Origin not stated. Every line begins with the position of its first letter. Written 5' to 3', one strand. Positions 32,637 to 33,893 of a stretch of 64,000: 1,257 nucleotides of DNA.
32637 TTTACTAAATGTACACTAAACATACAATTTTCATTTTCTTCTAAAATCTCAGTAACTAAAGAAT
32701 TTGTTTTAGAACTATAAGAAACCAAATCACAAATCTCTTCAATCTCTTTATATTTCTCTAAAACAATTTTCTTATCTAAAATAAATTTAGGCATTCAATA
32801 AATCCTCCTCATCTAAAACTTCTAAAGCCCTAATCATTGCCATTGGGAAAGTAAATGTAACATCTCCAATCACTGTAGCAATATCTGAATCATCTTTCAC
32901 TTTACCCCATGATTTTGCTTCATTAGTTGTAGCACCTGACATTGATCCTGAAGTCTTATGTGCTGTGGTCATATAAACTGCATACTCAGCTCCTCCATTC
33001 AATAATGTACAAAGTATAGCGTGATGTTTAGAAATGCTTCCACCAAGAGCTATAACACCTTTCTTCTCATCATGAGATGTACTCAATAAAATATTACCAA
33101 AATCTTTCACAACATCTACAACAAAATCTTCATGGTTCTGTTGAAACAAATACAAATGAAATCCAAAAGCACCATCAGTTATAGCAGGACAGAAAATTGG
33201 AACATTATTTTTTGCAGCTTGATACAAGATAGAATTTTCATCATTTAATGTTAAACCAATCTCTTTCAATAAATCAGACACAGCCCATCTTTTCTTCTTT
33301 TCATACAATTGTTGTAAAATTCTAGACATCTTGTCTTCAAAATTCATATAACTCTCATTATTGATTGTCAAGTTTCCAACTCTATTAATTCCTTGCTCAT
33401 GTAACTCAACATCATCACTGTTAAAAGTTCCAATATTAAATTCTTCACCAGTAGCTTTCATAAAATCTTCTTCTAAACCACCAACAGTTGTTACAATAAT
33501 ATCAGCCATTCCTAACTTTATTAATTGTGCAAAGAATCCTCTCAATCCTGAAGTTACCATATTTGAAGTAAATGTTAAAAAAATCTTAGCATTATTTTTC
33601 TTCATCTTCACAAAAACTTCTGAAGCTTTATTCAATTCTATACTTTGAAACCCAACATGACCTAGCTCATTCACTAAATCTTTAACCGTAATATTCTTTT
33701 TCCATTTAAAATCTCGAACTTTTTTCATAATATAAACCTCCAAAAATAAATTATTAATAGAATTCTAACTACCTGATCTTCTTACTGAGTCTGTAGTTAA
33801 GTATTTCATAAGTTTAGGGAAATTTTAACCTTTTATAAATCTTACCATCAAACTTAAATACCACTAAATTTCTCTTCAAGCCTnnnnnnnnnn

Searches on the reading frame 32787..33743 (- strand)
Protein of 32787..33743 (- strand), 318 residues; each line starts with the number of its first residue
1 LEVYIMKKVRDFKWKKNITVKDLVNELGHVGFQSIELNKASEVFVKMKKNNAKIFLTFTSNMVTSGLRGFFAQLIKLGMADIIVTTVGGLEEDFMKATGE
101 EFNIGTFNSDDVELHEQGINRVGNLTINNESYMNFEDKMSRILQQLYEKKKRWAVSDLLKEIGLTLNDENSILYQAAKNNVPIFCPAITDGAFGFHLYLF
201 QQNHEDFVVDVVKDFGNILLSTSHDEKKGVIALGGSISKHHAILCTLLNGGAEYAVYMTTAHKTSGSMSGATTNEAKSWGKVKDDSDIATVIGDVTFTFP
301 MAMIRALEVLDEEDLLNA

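Call 3: search_protein_families(library=pfam, proteins=[window:32787-33743:-], max_evalue=1)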
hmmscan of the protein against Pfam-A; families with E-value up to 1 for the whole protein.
window:32787-33743:- (318 aa): 6 families
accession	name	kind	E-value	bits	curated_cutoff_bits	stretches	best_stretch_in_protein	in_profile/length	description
PF01916.23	DS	-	7.6e-99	331.1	27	1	22-303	1-285/288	Deoxyhypusine synthase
PF23950.1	MLLE_2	-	0.0075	16.6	27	1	24-49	10-35/60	MLLE-related domain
PF08458.16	PH_2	-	0.03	15.1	22.2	1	34-64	17-48/106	Plant pleckstrin homology-like region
PF07729.17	FCD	-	0.057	14.3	24.3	1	193-262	53-122/125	FCD domain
PF02100.23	ODC_AZ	-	0.058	13.7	24.2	0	43-81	18-56/114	Ornithine decarboxylase antizyme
PF22223.1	ATR1_N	-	0.085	13.1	27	0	6-29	25-47/50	ATR1 N-terminal domain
